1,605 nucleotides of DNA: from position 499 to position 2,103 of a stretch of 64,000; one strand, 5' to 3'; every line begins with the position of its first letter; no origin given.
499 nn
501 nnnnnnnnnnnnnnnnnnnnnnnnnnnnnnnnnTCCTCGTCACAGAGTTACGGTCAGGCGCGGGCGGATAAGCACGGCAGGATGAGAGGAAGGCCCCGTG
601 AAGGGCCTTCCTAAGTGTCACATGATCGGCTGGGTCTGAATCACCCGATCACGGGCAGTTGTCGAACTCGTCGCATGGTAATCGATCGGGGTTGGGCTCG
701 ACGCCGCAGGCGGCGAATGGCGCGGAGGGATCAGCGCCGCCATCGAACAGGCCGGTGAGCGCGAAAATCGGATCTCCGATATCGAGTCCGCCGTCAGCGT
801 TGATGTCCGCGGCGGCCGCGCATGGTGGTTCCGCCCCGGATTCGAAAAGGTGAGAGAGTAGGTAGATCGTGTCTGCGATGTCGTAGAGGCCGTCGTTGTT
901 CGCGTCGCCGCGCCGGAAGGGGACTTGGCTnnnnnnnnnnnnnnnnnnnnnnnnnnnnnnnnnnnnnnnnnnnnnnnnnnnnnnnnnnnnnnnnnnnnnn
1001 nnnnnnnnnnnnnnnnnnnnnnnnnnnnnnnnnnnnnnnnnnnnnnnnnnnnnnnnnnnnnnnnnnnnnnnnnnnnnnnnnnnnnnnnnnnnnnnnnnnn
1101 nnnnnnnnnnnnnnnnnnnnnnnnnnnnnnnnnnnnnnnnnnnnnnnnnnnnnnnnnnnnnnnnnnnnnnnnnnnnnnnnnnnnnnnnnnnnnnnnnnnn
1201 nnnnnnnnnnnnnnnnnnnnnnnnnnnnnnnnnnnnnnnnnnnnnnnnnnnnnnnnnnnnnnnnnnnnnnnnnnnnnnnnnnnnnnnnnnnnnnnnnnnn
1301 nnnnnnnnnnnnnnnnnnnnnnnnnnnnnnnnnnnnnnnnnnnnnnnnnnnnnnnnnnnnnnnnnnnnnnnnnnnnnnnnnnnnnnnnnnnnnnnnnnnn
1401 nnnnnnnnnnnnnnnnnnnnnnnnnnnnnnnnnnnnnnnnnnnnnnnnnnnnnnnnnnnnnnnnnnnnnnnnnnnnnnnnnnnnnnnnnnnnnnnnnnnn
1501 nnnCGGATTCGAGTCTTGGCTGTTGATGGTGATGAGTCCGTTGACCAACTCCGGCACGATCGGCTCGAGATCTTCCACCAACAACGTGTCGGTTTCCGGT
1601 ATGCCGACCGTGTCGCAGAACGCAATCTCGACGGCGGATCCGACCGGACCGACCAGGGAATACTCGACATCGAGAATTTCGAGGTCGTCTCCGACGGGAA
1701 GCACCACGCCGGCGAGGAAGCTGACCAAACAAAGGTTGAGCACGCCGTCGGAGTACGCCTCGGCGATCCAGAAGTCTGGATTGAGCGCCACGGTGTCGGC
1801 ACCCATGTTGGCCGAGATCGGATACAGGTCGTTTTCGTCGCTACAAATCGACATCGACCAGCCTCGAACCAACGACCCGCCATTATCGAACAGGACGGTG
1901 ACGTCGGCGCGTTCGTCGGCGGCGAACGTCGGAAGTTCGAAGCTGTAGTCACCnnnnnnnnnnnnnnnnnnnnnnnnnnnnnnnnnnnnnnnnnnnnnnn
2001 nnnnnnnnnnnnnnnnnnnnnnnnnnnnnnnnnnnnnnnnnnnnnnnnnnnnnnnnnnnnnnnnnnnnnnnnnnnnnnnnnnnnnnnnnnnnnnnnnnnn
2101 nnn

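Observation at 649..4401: Shared Cys-rich dockerin-like C-terminal module ending in C-(A)-P on four secreted proteins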

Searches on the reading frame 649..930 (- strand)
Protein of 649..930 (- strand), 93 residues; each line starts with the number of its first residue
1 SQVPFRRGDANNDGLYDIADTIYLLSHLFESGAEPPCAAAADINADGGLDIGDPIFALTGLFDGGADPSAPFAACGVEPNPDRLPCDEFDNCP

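Call 9: find_homologous_proteins(query=A1, max_evalue=0.001)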
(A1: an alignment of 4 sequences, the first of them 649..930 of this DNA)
Query A1 (4 sequences) (93 aa, profile of the alignment): 32 proteins with E <= 0.001 among 336 candidates.
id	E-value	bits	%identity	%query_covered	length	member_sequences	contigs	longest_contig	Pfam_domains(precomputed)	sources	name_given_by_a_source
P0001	1.4e-34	136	46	96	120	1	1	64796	-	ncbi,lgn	-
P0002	6.5e-25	105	51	94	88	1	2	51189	-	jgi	-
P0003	7.7e-25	105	49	95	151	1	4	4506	-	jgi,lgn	-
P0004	4.1e-24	102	51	98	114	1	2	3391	-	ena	-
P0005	4.4e-23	99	42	98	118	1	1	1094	-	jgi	jgi:hypothetical protein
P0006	4.7e-23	99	49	96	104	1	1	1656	-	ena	-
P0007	6.9e-23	98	40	96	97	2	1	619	-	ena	-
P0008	1.5e-22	97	41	99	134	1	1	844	-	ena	-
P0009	3.1e-22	96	48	94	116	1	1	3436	-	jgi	-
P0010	1.7e-20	91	48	88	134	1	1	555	PF02412.24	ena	-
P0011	3.2e-20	90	48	86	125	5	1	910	-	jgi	jgi:hypothetical protein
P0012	5.2e-20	89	41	88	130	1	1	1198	-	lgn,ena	-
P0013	1.1e-19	88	46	63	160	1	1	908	-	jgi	-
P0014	1.5e-19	88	43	88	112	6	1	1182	-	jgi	jgi:hypothetical protein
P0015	1.9e-17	81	43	96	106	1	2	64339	-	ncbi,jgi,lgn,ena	-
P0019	3.6e-15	74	44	66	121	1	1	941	PF00404.25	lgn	-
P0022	5.4e-11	60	35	87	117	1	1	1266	PF00404.25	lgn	-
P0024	5.9e-8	51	45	55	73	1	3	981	-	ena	-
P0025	9.4e-7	47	36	54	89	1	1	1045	PF00404.25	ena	-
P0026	7.1e-6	44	39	53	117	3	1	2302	PF00404.25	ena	-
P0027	1.7e-5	43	34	54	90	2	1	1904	PF00404.25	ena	-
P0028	5.9e-5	41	35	67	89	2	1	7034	PF00404.25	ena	-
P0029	2.9e-4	39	30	66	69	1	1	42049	PF00404.25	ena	-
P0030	4.4e-4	38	37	49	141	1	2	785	PF00404.25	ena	-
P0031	5.4e-4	38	31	66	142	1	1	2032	PF00404.25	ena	-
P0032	8.1e-4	37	37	46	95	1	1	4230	PF00404.25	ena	-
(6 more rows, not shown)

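Call 11: find_encoding_contigs(protein=P0001, flank=3000, max_places=3)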
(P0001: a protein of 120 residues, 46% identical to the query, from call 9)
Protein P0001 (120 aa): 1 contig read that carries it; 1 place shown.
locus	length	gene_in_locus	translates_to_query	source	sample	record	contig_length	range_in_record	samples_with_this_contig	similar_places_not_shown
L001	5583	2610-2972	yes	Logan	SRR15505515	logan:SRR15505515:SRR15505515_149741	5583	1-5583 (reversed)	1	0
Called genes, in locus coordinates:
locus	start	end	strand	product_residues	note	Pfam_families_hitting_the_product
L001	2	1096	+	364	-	?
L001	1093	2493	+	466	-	PF01839:FG-GAP (faint), PF13517:FG-GAP_3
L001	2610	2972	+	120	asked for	-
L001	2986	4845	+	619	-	-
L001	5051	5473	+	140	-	PF02566:OsmC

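Call 20: search_protein_families(library=pfam, proteins=[window:649-930:-], max_evalue=10)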
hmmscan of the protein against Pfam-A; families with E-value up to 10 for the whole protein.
window:649-930:- (93 aa): 3 families
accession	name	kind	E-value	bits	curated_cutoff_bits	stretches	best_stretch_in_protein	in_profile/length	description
PF13517.12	FG-GAP_3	-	0.0079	17.2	26.9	1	30-51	38-59/61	FG-GAP-like repeat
PF00404.24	Dockerin_1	-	0.039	14.6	22.9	1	8-48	2-43/57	Dockerin type I domain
PF13202.12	EF-hand_5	-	0.9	9.6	25.9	0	5-14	5-14/25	EF hand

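Call 24: find_related_loci(query=A1, collection=genome_contigs, flank=6000)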
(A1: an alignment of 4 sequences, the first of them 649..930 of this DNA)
Query A1 (93 aa) in genome_contigs; peptide patterns used: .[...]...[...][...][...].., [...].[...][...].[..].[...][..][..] (x = any residue, [..] = any of these).
573 stretches matched a pattern (row limit reached: there are more); 420 encode a relative of the query (tblastn E <= 1e-3); the best 80 are kept; 79 distinct loci.
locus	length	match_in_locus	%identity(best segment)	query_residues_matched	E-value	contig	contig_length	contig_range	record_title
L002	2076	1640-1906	54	4-93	3e-27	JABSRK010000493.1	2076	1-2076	MAG: Planctomycetota bacterium isolate DT_84 DT-Planctomycetota-1_scaffold_493, whole genome shotgun sequence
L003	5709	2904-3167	53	5-92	3e-23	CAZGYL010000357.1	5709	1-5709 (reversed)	MAG TPA_asm: uncultured Planctomycetia bacterium isolate binchicken_co6_198 genome assembly, contig: NODE_18843_length_5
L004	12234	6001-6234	50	5-82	2e-22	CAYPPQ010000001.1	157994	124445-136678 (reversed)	MAG TPA_asm: uncultured Planctomycetia bacterium isolate binchicken_co147_300 genome assembly, contig: NODE_142_length_1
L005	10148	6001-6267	47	5-93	4e-22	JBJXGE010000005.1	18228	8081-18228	MAG: Planctomycetota bacterium isolate F1F2.bin.342 k127_7180711, whole genome shotgun sequence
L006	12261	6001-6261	52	5-92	5e-22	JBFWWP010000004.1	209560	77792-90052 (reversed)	MAG: Planctomycetota bacterium isolate CA_2019_TPBS_12 NODE_576_length_209560_cov_16.413999_TPBS, whole genome shotgun s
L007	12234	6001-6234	54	5-82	5e-22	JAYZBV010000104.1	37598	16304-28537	MAG: Planctomycetota bacterium isolate XB_MAG1214 DB_MAG1214_0104, whole genome shotgun sequence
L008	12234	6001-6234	49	5-82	6e-22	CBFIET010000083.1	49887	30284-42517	MAG: Planctomycetota bacterium isolate Co_bin_687_orig genome assembly, contig: Co_bin_687_orig_Co_c_000001972064, whole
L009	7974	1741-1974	50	5-82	1e-21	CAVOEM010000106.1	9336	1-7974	MAG: Planctomycetes bacterium UBA1146 isolate CBN3_331.54 genome assembly, contig: Ga0302139_10002296, whole genome shot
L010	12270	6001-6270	50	5-93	8e-22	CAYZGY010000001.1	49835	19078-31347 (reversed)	MAG TPA_asm: uncultured Planctomycetia bacterium isolate binchicken_co141_54 genome assembly, contig: NODE_2964_length_4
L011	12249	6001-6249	48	5-87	1e-21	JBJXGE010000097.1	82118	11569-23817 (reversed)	MAG: Planctomycetota bacterium isolate F1F2.bin.342 k127_1015232, whole genome shotgun sequence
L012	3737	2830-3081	51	5-92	1e-21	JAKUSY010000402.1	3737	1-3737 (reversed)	MAG: Planctomycetota bacterium isolate ALOHA_A2.5_93 A2.5-Planctomycetota-2_402, whole genome shotgun sequence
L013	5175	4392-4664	51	2-92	1e-21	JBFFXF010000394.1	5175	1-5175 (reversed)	MAG: Planctomycetota bacterium isolate Mix_sand01.2020.11.D.10 k141_3895937_length_5175_cov_14.2557, whole genome shotgu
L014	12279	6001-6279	44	2-93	2e-21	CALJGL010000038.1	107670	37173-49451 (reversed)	MAG: uncultured bacterium isolate S2_Bin_METABAT__259_1 genome assembly, contig: c_000000511217, whole genome shotgun se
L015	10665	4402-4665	49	5-92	2e-21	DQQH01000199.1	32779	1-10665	MAG TPA_asm: Planctomycetota bacterium isolate SZUA-1234 k95_800029, whole genome shotgun sequence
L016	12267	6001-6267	56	5-93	2e-21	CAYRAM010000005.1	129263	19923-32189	MAG TPA_asm: uncultured Planctomycetia bacterium isolate binchicken_co275_63 genome assembly, contig: NODE_56_length_129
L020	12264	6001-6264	51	5-93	9e-21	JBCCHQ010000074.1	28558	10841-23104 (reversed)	MAG: Planctomycetota bacterium isolate P01_B01_bin.70 k141_426362_length_28558_cov_13.7884, whole genome shotgun sequenc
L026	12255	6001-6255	48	1-86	3e-20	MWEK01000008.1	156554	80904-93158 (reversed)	MAG: Planctomycetes bacterium ADurb.Bin069 BWX69_contig000008, whole genome shotgun sequence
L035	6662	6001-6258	48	5-90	1e-19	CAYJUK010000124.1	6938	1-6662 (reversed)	MAG TPA_asm: uncultured Planctomycetales bacterium isolate ERP125453_co1_189 genome assembly, contig: NODE_13876_length_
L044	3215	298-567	43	3-92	1e-19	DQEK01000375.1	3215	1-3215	MAG TPA_asm: Acidobacteria bacterium isolate UBA9620 contig_147396, whole genome shotgun sequence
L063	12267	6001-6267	50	4-93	6e-19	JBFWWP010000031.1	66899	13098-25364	MAG: Planctomycetota bacterium isolate CA_2019_TPBS_12 NODE_3020_length_66899_cov_15.011112_TPBS, whole genome shotgun s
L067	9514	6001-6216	56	5-76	9e-19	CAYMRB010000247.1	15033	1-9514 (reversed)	MAG TPA_asm: uncultured Planctomycetia bacterium isolate SRP077602_co5_567 genome assembly, contig: NODE_18378_length_15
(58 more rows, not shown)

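Call 62: search_protein_families(library=pfam, proteins=[L067:724-6273:+, L026:1213-6261:+, L013:3-4667:+, L044:124-2481:+, L003:537-3170:+, L063:4093-6267:+, L020:4219-6264:+, L016:4468-6267:+, L035:4564-6261:+, L012:1744-3099:+], max_evalue=0.0001)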
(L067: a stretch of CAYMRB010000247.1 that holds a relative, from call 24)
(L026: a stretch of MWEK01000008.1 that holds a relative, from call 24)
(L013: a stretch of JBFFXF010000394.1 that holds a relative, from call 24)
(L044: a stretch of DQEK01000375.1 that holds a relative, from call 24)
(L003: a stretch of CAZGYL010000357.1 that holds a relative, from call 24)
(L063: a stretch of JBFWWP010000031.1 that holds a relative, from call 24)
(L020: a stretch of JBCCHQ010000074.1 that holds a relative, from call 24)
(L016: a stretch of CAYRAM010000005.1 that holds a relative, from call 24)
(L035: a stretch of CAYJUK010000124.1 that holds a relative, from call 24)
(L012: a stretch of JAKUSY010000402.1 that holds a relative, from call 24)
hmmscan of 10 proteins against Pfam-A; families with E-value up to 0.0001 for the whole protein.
L067:724-6273:+ (1850 aa): 6 families
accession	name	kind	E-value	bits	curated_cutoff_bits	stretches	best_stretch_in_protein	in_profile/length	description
PF07494.17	Reg_prop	-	1.4e-22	77.3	20.4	0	447-467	4-24/24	Two component regulator propeller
PF19190.6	BACON_2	-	1e-07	32.2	25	1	1665-1737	9-85/94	Viral BACON domain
PF18911.6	PKD_4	-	1.9e-06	28.3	27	1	1486-1571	3-85/85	PKD domain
PF01833.30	TIG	-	9.2e-06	26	20.9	1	698-750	1-53/84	IPT/TIG domain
PF00801.26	PKD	-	2.7e-05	24.5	23.5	0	1503-1563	14-74/80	PKD domain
PF08450.18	SGL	-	7e-05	23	26.3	0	526-597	37-106/246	SMP-30/Gluconolactonase/LRE-like region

L026:1213-6261:+ (1683 aa): 3 families
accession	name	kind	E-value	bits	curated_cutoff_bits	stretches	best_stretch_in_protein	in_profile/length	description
PF00932.25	LTD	-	2.4e-35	121.6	34.3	2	56-162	7-108/109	Lamin Tail Domain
PF08757.17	CotH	-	1.7e-27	97.3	23.8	1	664-927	1-275/322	CotH kinase protein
PF13229.12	Beta_helix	-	3.6e-08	33.6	25.9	1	1368-1507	10-147/158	Right handed beta helix region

L013:3-4667:+ (1555 aa): 6 families
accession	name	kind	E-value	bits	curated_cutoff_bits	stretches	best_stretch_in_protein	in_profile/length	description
PF07678.20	TED_complement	-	1.9e-61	208.3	22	1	972-1254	14-310/312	A-macroglobulin TED domain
PF00207.28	A2M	-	4.9e-23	81.2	21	1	774-863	1-92/92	Alpha-2-macroglobulin family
PF07703.20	A2M_BRD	-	6.2e-19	69.1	22.7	1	538-661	9-140/140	Alpha-2-macroglobulin bait region domain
PF07677.20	A2M_recep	-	4.6e-14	53.2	21.7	1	1365-1447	2-88/95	A-macroglobulin receptor binding domain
PF01835.25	MG2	-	2.5e-13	50.6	32.8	1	216-294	4-83/96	MG2 domain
PF17791.7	MG3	-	1e-06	29.4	23.1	1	306-353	1-48/84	Macroglobulin domain MG3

L044:124-2481:+ (786 aa): 4 families
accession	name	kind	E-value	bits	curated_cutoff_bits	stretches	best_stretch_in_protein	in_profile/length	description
PF00884.28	Sulfatase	-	1.4e-41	143.2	25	1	157-465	2-300/301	Sulfatase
PF14240.11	YHYH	-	6.8e-24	85.3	25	2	740-779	154-193/193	YHYH protein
PF16347.10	SGSH_C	-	2.2e-09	38.1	29.3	1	422-551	9-134/154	N-sulphoglucosamine sulphohydrolase, C-terminal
PF01663.27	Phosphodiest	-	3.1e-05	24.2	23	0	298-406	134-221/342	Type I phosphodiesterase / nucleotide pyrophosphatase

L003:537-3170:+ (878 aa): 1 family
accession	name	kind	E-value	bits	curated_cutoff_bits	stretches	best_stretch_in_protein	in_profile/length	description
PF13385.13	Laminin_G_3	-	1.1e-40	139.7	27.6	2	123-258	15-146/151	Concanavalin A-like lectin/glucanases superfamily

L063:4093-6267:+ (725 aa): 1 family
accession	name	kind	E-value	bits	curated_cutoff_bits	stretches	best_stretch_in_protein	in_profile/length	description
PF06739.17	SBBP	-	8.3e-06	26.1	20.5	0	239-256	13-30/38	Beta-propeller repeat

L020:4219-6264:+ (682 aa): 2 families
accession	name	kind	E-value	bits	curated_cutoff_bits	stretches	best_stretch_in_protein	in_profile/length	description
PF01839.29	FG-GAP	-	1.3e-14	54.1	22.1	2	465-500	4-37/37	FG-GAP repeat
PF13517.12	FG-GAP_3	-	9.6e-05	23.3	26.9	0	470-560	1-60/61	FG-GAP-like repeat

L016:4468-6267:+ (600 aa): 1 family
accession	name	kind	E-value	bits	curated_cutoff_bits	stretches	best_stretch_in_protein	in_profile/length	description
PF14312.12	FG-GAP_2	-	9.2e-45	151.1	23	5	166-212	4-49/49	FG-GAP repeat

L035:4564-6261:+ (566 aa): 1 family
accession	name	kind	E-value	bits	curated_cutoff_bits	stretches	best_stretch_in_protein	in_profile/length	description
PF02836.23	Glyco_hydro_2_C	-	7.8e-06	25.7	21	1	221-346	112-214/302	Glycosyl hydrolases family 2, TIM barrel domain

L012:1744-3099:+ (452 aa): 1 family
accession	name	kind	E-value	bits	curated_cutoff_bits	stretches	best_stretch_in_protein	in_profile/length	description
PF00404.24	Dockerin_1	-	4.7e-05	24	22.9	0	366-413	2-50/57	Dockerin type I domain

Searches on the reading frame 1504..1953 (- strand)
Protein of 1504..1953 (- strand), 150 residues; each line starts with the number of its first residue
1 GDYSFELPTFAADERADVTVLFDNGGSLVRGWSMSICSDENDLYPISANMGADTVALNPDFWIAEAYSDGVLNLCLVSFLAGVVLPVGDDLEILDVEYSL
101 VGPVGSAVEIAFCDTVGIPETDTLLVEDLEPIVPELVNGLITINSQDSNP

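Call 20: search_protein_families(library=pfam, proteins=[window:1504-1953:-], max_evalue=10)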
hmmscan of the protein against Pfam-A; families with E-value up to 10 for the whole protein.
window:1504-1953:- (150 aa): 1 family
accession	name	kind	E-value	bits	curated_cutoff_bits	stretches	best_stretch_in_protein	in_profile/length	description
PF17834.7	GHD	-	0.23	11.6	34.5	1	13-39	20-46/57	Beta-sandwich domain in beta galactosidase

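Call 53: search_solved_structures(query=A7, max_evalue=1)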
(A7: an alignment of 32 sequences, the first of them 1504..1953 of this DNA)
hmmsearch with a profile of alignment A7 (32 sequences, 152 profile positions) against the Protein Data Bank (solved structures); distinct sequences matched with E-value up to 1: 33.
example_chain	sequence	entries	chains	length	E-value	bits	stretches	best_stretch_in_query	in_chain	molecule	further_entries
3l8q_A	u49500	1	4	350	1.1e-06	31.8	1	7-126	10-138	Cellulosomal scaffoldin adaptor protein B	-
1g1k_A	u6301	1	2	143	1.9e-06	31.1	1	6-134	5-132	SCAFFOLDING PROTEIN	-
2vn5_A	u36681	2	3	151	2.7e-06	30.6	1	6-134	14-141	SCAFFOLDING PROTEIN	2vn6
5lxv_A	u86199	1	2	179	3.7e-06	30.1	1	3-134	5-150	Scaffoldin C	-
4uyp_A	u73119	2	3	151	1e-05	28.7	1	6-131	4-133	Cellulosomal scaffoldin anchoring protein C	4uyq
2ccl_A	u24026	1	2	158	2.2e-05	27.7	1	4-63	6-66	CELLULOSOMAL SCAFFOLDING PROTEIN A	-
1ohz_A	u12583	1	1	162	2.2e-05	27.6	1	4-71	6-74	CELLULOSOMAL SCAFFOLDING PROTEIN A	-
4dh2_A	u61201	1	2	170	2.7e-05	27.3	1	7-68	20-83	Cellulosome anchoring protein cohesin region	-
1anu_A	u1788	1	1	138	3.5e-05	27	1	5-71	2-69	COHESIN-2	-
3kcp_A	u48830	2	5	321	8.3e-05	25.7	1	4-59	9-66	Cellulosomal-scaffolding protein A | Cellulosome anchoring protein cohesin region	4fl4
10uy_A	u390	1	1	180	0.00012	25.2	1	19-151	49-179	Cohesin domain number 4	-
1aoh_A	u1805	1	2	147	0.00025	24.2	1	4-120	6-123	Cellulosomal-scaffolding protein A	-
6kgc_A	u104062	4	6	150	0.00026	24.1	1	3-74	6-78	Probably cellulosomal scaffolding protein, secreted cellulose-binding and cohesin domain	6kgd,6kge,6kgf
6kg8_A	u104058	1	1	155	0.00028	24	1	3-74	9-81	Probably cellulosomal scaffolding protein, secreted cellulose-binding and cohesin domain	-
1zv9_A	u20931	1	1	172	0.0007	22.7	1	7-126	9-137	Cellulosomal scaffoldin adaptor protein B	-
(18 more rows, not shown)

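Call 63: predict_structure(alignment_id=A8)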
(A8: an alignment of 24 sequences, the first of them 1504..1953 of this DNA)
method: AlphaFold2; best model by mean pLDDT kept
length: 150 residues; sequences in the alignment: 24
mean_pLDDT: 94.7   pTM: 0.88
mean pLDDT of the five models: 94.7, 94.4, 94.3, 94.1, 93.8
residues with pLDDT >= 90: 133; 70-90: 14; 50-70: 2; < 50: 1
segments of 3 or more residues with pLDDT < 50: none
pLDDT, mean of each block of 10 residues (from residue 1): 95 97 94 98 98 97 97 94 90 98 97 94 93 97 81
secondary structure, 60 per line:
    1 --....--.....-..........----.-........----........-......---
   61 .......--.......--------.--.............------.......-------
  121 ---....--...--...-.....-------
elements in order: E3-6 E9-13 E15-24 E31-38 E43-50 H52-57 E61-67 E70-76 E88-100 E107-113 E124-127 E130-132 E135-137 E139-143

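Call 65: fold_search(model_id=the predicted structure, library=pdb)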
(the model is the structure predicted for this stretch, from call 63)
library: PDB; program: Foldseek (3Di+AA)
matches with E <= 10: 1901; with E <= 0.001: 80
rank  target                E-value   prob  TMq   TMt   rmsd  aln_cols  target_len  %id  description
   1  5nrm_A                4.5e-08  1.00  0.76  0.80   2.5       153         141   14  Crystal structure of the sixth cohesin from Acetivibrio cellulolyticus' scaffoldin B in complex with Cel5 dockerin S51 (released 2018-01-31)
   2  5nrk_A                6.9e-08  1.00  0.72  0.75   3.0       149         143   15  Crystal structure of the sixth cohesin from Acetivibrio cellulolyticus' scaffoldin B in complex with Cel5 dockerin S15 (released 2018-01-31)
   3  6kgc_A                1.3e-07  1.00  0.77  0.80   2.9       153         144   12  Crystal structure of CaDoc0917(R49D)-CaCohA2 complex at pH 5.4 (released 2020-07-08)
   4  3ul4_A                1.6e-07  1.00  0.75  0.79   2.8       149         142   15  Crystal structure of Coh-OlpA(Cthe_3080)-Doc918(Cthe_0918) complex: A novel type I Cohesin-Dockerin complex from Clost (released 2012-11-28)
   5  6kgf_A                1.7e-07  1.00  0.73  0.76   3.3       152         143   14  Crystal structure of CaDoc0917(R16D)-CaCohA2 complex at pH 8.2 (released 2020-07-08)
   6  6kgd_A                2.6e-07  1.00  0.76  0.78   2.8       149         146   13  Crystal structure of CaDoc0917(R49D)-CaCohA2 complex at pH 8.0 (released 2020-07-08)
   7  6kge_A                3.1e-07  1.00  0.75  0.79   2.9       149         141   13  Crystal structure of CaDoc0917(R16D)-CaCohA2 complex at pH 5.5 (released 2020-07-08)
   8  4ums                  3.1e-07  1.00  0.75  0.73   3.3       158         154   11  The crystal structure of the seventh ScaB type I cohesin from Pseudobacteroides cellulosolvens (released 2015-05-06)
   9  2vn6_A                4.4e-07  1.00  0.79  0.78   2.3       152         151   12  The Clostridium cellulolyticum dockerin displays a dual binding mode for its cohesin partner (released 2008-05-13)
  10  6kgf_C                4.6e-07  1.00  0.76  0.77   2.9       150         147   14  Crystal structure of CaDoc0917(R16D)-CaCohA2 complex at pH 8.2 (released 2020-07-08)
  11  5lxv_A                4.9e-07  1.00  0.72  0.64   4.6       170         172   12  Crystal structure of Ruminococcus flavefaciens scaffoldin C cohesin in complex with a dockerin from an uncharacterized (released 2016-10-19)
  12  2vn5_C                6.0e-07  1.00  0.80  0.81   2.3       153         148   14  The Clostridium cellulolyticum dockerin displays a dual binding mode for its cohesin partner (released 2008-05-20)
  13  4dh2_C                6.0e-07  1.00  0.73  0.70   3.0       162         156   14  Crystal structure of Coh-OlpC(Cthe_0452)-Doc435(Cthe_0435) complex: A novel type I Cohesin-Dockerin complex from Clost (released 2012-11-28)
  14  5lxv_C                7.0e-07  1.00  0.73  0.65   4.4       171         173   12  Crystal structure of Ruminococcus flavefaciens scaffoldin C cohesin in complex with a dockerin from an uncharacterized (released 2016-10-19)
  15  4fl4_C                1.1e-06  1.00  0.77  0.40   2.6       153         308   14  Scaffoldin conformation and dynamics revealed by a ternary complex from the Clostridium thermocellum cellulosome (released 2012-06-27)
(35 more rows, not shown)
